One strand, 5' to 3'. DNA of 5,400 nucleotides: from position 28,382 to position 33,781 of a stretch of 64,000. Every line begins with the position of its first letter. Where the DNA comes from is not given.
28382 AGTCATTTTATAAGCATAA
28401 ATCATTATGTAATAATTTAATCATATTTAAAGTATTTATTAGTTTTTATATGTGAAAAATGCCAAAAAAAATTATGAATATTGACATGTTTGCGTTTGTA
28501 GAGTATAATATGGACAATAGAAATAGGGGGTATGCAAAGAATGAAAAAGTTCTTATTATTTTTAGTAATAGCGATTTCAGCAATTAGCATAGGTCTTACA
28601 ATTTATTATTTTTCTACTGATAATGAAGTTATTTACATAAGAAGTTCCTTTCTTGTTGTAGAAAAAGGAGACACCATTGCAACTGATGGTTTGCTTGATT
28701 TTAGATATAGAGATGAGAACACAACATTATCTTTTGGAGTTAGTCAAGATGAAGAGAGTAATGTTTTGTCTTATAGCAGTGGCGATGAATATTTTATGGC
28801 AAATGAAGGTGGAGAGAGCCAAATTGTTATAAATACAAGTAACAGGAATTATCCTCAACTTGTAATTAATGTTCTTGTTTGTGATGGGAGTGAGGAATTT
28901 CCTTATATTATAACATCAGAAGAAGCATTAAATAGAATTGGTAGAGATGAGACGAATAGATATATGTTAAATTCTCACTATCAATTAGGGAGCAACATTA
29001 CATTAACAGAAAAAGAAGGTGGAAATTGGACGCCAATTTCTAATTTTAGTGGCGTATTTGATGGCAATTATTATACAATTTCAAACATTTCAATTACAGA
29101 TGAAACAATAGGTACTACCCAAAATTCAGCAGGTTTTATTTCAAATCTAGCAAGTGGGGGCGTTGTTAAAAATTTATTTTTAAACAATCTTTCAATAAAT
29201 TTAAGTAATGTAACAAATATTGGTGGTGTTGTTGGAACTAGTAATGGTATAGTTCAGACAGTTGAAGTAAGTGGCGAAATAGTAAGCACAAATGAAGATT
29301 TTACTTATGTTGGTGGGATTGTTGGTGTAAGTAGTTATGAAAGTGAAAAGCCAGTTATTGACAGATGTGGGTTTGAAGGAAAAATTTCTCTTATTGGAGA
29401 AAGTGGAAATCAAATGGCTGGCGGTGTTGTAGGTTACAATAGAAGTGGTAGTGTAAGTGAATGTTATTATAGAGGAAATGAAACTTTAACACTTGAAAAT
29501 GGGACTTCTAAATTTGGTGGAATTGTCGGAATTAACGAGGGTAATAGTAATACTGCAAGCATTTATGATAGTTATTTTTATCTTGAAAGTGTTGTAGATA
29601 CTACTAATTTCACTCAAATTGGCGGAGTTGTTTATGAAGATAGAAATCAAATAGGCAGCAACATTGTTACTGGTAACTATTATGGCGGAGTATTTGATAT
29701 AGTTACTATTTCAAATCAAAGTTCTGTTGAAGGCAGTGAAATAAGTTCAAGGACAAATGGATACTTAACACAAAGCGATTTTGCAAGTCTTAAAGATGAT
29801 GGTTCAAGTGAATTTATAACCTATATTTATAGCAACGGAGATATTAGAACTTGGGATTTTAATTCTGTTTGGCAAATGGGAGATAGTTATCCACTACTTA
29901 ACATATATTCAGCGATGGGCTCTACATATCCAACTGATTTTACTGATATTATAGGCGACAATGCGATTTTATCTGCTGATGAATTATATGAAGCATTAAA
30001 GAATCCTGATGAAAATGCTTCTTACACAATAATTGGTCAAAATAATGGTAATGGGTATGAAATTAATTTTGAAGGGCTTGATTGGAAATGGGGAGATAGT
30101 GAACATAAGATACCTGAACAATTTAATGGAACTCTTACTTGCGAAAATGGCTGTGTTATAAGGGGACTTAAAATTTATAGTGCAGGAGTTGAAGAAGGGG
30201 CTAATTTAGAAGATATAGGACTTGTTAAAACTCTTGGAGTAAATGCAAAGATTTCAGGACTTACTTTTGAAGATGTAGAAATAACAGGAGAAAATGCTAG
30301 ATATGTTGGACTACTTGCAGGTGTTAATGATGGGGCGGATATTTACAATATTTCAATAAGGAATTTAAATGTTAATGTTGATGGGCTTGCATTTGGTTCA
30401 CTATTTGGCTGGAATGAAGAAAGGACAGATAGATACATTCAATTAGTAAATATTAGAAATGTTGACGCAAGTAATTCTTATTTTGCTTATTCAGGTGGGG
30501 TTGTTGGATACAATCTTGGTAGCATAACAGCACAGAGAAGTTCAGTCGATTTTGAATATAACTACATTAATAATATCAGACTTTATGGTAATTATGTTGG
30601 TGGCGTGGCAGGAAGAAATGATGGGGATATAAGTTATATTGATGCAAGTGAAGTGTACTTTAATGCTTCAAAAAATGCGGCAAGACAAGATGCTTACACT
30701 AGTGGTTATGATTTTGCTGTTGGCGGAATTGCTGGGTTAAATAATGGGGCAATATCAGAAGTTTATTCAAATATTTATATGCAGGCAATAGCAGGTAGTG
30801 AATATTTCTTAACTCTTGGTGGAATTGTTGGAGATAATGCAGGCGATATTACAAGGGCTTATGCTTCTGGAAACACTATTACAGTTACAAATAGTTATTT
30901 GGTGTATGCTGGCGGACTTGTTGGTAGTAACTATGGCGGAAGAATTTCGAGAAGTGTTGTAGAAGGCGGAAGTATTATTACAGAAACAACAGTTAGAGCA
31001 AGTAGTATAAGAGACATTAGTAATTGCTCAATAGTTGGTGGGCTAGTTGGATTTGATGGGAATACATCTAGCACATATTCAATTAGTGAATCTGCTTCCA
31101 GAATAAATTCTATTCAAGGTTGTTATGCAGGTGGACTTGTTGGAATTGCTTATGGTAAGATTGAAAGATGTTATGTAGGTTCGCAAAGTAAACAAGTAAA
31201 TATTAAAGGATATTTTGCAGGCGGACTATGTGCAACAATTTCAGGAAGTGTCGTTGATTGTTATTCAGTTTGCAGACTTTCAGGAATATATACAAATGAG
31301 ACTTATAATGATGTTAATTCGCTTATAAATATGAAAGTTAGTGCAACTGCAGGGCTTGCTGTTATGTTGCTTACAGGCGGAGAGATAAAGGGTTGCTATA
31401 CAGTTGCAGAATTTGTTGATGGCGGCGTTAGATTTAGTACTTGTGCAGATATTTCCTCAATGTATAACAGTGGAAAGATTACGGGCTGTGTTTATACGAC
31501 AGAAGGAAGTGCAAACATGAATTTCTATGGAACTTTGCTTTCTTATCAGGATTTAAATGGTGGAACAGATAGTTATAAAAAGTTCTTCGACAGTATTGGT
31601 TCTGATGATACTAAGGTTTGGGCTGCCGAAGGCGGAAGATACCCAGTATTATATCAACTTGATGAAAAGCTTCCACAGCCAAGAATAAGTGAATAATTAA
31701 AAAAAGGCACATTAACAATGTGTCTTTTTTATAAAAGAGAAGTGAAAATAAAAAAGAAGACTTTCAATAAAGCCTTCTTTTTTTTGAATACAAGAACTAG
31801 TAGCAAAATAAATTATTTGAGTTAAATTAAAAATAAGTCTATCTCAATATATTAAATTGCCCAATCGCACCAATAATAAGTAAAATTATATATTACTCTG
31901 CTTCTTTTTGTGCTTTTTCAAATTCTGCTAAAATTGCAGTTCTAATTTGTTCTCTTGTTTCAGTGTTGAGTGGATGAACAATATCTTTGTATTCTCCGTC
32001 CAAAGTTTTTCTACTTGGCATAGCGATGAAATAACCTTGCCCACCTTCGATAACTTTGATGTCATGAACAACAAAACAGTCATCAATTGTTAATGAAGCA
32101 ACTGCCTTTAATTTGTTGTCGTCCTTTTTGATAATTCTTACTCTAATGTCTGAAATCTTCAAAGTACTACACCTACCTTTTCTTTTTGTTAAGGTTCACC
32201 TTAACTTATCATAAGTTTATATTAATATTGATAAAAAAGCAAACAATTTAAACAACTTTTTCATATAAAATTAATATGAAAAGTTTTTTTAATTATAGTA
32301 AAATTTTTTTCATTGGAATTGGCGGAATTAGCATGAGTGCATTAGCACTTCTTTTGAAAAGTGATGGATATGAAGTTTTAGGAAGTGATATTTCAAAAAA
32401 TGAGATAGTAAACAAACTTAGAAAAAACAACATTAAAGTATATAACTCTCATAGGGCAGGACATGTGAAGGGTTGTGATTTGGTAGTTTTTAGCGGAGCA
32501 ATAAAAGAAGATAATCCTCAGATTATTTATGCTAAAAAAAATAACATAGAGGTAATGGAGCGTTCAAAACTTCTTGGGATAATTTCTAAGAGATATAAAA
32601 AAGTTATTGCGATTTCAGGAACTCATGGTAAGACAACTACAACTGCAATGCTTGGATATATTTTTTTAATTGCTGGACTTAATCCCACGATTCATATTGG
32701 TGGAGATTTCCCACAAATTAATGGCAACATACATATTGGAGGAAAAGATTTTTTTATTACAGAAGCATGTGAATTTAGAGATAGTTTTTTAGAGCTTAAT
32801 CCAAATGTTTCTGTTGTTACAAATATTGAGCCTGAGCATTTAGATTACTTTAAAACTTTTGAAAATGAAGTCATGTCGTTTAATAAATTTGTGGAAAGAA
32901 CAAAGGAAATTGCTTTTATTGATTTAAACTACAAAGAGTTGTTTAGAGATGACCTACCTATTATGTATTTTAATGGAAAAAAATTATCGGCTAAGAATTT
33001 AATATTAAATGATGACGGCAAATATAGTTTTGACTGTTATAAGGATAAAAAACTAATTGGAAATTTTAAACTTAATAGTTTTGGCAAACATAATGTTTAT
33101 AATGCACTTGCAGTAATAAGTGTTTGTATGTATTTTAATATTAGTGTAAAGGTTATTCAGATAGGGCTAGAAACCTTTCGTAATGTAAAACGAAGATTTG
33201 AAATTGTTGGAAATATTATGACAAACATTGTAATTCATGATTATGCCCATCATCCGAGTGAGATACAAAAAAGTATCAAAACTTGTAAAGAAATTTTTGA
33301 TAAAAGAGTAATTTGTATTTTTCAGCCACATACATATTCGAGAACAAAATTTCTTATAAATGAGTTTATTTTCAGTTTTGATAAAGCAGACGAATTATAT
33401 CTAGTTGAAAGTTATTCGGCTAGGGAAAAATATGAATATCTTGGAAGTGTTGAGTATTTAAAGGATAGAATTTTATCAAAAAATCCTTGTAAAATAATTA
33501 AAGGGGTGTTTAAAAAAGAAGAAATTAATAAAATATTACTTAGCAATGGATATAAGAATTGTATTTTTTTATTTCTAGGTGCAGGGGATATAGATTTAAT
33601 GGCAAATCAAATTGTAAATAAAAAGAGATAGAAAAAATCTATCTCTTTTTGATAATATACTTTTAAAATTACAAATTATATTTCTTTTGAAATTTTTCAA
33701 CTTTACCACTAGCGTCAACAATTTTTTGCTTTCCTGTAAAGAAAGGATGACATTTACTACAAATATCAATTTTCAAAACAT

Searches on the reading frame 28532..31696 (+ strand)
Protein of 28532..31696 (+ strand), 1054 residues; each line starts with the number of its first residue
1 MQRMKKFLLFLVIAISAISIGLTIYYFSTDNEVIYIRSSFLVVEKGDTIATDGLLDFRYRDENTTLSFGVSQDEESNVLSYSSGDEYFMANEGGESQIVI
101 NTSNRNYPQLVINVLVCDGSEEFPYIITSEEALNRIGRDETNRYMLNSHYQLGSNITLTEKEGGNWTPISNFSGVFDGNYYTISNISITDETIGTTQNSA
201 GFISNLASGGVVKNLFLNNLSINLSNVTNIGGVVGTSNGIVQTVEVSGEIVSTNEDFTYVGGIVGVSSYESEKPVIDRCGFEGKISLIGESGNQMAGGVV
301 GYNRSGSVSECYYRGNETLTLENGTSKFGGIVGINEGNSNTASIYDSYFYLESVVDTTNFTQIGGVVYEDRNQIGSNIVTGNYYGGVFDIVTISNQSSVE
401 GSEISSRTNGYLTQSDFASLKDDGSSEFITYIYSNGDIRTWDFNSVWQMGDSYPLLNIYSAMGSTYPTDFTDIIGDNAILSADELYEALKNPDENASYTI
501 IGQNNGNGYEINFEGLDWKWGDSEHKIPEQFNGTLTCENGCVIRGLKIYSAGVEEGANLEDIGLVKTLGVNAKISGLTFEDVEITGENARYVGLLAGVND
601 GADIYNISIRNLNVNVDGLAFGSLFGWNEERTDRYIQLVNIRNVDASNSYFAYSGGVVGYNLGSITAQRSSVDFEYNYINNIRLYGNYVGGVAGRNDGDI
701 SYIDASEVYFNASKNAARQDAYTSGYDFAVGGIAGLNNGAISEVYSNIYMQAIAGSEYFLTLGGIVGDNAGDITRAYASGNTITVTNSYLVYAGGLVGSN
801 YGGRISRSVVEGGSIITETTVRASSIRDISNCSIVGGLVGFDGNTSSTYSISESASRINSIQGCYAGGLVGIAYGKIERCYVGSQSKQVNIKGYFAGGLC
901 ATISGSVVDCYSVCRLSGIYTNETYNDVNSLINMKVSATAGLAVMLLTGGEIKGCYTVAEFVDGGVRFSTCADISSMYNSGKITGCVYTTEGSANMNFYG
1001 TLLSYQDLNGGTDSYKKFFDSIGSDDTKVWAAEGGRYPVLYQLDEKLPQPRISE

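Call 11: search_protein_families(library=pfam, proteins=[window:28532-31696:+], max_evalue=0.001)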
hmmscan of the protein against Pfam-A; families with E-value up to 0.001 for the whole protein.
window:28532-31696:+ (1054 aa): 1 family
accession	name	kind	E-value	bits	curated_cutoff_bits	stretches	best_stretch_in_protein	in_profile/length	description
PF07581.17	Glug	-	5.6e-14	51.9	20.5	0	792-815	4-27/28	The GLUG motif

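Call 26: find_encoding_contigs(protein=window:28532-31696:+, flank=10000, max_places=8)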
Protein window:28532-31696:+ (1054 aa): no gene with exactly this product is on record in the collection.

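Call 28: find_encoding_contigs(protein=window:28541-31696:+, flank=10000, max_places=8)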
Protein window:28541-31696:+ (1051 aa): 4 contigs read that carry it; 3 places shown.
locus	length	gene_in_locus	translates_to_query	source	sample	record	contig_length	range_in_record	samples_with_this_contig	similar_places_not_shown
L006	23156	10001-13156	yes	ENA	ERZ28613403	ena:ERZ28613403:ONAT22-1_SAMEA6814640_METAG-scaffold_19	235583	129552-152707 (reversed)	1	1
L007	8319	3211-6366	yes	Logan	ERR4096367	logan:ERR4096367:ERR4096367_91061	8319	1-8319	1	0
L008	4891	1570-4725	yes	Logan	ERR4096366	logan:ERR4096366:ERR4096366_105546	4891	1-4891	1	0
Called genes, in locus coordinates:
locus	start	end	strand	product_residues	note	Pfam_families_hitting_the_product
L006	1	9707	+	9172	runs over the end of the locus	-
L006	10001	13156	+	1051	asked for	PF07581:Glug (faint)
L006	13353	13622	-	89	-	PF04026:SpoVG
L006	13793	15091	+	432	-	PF01225:Mur_ligase, PF08245:Mur_ligase_M, PF02875:Mur_ligase_C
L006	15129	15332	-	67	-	PF01197:Ribosomal_L31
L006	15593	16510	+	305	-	-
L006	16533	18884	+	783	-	-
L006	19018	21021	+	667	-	PF06925:MGDG_synth (weak), PF00534:Glycos_transf_1 (faint), PF04101:Glyco_tran_28_C (weak), PF01553:Acyltransferase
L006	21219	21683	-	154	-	PF01161:PBP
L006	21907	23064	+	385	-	PF02906:Fe_hyd_lg_C, PF02256:Fe_hyd_SSU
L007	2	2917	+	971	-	?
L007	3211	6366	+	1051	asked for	PF07581:Glug (faint)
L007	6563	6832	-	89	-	PF04026:SpoVG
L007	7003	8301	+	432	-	PF01225:Mur_ligase, PF08245:Mur_ligase_M, PF02875:Mur_ligase_C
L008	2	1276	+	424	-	?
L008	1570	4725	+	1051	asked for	PF07581:Glug (faint)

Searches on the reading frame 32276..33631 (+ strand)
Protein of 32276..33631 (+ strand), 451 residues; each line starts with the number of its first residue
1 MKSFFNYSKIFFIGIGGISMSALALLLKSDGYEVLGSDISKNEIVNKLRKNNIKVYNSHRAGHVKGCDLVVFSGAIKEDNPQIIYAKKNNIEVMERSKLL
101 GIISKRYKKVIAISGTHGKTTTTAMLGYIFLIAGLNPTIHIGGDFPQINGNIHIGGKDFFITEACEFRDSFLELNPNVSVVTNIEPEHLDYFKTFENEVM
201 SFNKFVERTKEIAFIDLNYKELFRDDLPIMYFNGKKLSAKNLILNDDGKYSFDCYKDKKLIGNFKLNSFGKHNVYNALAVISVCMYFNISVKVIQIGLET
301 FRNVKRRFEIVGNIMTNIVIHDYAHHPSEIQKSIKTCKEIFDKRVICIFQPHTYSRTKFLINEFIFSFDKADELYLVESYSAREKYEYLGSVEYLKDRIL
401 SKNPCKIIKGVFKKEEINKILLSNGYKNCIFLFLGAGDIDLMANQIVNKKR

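Call 11: search_protein_families(library=pfam, proteins=[window:32276-33631:+], max_evalue=0.001)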
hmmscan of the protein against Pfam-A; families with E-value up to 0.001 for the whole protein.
window:32276-33631:+ (451 aa): 3 families
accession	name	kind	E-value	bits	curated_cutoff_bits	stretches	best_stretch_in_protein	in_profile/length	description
PF01225.30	Mur_ligase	-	1.9e-23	83.1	21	1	10-107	2-94/95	Mur ligase family, catalytic domain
PF08245.18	Mur_ligase_M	-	1.1e-19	71.7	24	1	113-283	1-199/200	Mur ligase middle domain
PF02875.26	Mur_ligase_C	-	1.8e-12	48.6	28.4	1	306-380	1-78/127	Mur ligase, glutamate ligase domain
